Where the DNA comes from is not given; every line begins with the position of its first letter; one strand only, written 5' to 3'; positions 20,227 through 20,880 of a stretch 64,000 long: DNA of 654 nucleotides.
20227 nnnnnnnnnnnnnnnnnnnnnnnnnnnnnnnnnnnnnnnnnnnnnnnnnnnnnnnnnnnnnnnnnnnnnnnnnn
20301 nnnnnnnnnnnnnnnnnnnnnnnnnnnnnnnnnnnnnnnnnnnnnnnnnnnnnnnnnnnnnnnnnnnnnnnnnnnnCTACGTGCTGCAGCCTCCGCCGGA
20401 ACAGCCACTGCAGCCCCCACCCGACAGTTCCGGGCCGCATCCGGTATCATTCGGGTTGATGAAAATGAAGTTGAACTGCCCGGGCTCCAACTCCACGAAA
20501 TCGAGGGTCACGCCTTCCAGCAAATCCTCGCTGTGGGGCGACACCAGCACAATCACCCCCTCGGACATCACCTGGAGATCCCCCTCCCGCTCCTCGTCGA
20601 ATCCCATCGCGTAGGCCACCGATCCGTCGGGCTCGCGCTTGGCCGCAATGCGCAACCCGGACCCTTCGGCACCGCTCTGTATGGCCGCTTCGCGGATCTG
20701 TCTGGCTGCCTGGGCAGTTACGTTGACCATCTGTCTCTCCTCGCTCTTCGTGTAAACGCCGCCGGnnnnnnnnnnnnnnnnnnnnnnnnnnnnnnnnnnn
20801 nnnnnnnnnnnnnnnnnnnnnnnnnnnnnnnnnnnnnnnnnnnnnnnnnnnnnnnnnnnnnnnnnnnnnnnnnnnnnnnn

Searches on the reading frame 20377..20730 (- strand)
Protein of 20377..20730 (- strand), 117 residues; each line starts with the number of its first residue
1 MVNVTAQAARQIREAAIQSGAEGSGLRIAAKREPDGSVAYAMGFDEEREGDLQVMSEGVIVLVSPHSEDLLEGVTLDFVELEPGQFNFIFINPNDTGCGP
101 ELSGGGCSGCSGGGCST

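Call 5: search_protein_families(library=pfam, proteins=[window:20377-20730:-], max_evalue=0.01)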
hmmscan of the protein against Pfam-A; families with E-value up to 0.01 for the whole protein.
window:20377-20730:- (117 aa): 1 family
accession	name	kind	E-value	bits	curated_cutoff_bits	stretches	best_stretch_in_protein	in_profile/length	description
PF01521.26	Fe-S_biosyn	-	4.4e-07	30.6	26.3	1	2-94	3-101/110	Iron-sulphur cluster biosynthesis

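Call 6: search_protein_families(library=ncbifam, proteins=[window:20377-20730:-], max_evalue=0.01)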
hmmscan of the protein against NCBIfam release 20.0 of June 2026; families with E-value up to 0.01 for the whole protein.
window:20377-20730:- (117 aa): 7 families
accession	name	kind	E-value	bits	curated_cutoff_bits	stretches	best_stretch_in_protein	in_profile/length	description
TIGR00049.1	TIGR00049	subfamily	1.1e-13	51.3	58.8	1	2-99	1-99/106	iron-sulfur cluster assembly accessory protein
TIGR01997.1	sufA_proteo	equivalog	1.8e-09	37.7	136.2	1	2-99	3-102/107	Fe-S cluster assembly scaffold SufA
TIGR02011.1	IscA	equivalog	9e-09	35.5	150.6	1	3-99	2-100/105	iron-sulfur cluster assembly protein IscA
NF010147.0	PRK13623.1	equivalog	1.1e-07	32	117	1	2-99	10-108/115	iron-sulfur cluster insertion protein ErpA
NF007049.0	PRK09502.1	equivalog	1.5e-07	31.6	181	1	6-99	7-102/107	iron-sulfur cluster assembly protein IscA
NF007050.0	PRK09504.1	equivalog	7.6e-05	22.8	161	1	2-99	18-117/122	Fe-S cluster assembly scaffold SufA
NF038090.1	IscA_HesB_Se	subfamily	0.00025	21.3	85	1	1-108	1-100/101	IscA/HesB family protein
